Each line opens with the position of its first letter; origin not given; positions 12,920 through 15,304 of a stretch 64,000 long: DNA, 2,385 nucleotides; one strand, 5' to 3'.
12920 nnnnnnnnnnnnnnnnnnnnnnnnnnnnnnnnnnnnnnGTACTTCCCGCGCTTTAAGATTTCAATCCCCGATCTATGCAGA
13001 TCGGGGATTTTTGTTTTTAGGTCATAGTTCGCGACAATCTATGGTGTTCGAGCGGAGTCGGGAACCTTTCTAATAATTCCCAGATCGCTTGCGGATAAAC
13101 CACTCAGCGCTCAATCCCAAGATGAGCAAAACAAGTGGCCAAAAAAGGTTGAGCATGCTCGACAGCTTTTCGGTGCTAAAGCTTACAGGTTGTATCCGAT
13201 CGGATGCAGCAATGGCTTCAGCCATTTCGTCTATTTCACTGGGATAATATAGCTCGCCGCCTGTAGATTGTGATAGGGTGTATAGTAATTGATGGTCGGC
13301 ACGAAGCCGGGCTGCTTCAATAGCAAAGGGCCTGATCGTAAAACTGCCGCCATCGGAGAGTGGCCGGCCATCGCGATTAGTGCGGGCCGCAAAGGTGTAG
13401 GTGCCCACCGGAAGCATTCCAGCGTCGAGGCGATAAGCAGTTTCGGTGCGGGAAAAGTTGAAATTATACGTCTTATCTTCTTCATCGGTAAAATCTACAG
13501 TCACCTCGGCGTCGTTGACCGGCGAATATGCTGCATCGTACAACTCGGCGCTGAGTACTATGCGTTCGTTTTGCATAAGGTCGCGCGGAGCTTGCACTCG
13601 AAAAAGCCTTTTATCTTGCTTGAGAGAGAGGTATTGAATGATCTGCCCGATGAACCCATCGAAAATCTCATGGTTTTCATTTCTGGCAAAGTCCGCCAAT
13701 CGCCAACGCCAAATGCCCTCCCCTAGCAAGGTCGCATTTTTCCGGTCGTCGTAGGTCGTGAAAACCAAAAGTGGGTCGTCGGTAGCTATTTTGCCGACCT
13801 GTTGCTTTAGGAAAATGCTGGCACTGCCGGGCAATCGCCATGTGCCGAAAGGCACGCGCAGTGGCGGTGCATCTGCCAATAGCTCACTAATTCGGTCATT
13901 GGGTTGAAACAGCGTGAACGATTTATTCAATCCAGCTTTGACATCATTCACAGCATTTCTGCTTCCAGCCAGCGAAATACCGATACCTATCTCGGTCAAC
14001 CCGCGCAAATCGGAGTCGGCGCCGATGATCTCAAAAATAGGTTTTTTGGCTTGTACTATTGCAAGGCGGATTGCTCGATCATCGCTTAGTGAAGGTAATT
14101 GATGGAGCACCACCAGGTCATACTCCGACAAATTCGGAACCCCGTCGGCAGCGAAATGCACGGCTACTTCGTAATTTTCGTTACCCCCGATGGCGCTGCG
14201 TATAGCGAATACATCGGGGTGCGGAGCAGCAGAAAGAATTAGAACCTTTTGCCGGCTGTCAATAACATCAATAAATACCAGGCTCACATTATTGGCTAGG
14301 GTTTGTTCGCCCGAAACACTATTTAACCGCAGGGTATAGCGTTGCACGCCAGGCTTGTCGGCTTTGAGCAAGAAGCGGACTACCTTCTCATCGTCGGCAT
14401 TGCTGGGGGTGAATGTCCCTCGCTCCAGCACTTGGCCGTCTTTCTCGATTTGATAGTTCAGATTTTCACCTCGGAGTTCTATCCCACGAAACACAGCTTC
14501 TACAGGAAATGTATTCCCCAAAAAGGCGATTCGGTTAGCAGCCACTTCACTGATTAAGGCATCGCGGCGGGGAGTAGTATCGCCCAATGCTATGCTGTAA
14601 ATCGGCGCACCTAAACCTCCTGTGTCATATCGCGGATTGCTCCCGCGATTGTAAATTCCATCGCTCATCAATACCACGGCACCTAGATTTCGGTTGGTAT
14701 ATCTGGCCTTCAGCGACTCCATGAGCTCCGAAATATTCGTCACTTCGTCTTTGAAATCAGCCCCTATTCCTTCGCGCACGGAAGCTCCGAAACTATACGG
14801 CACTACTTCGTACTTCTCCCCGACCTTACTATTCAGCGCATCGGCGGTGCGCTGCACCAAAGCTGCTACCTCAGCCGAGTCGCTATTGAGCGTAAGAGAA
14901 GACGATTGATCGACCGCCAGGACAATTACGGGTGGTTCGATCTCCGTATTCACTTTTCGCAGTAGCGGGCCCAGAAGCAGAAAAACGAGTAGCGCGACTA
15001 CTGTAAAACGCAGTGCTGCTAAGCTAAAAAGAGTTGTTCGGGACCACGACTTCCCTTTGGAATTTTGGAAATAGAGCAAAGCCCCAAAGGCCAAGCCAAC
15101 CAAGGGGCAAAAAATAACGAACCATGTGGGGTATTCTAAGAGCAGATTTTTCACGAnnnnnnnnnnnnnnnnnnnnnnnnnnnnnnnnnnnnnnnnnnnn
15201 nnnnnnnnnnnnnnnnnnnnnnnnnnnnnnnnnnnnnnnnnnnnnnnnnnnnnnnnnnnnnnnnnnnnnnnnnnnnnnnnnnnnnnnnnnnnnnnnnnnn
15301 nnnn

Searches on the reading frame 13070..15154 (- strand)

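Call 76: search_protein_families(library=pfam, proteins=[window:13070-15154:-], max_evalue=0.0001)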
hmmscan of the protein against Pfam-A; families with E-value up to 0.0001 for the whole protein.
window:13070-15154:- (694 aa): 0 families

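Call 80: search_protein_families(library=ncbifam, proteins=[window:13070-15154:-], max_evalue=1)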
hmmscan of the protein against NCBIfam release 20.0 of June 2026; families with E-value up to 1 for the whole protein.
window:13070-15154:- (694 aa): 1 family
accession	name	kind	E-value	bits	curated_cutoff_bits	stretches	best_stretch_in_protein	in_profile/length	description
NF038017.1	ABC_perm1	subfamily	0.019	14.9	100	1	13-61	9-57/184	ABC transporter permease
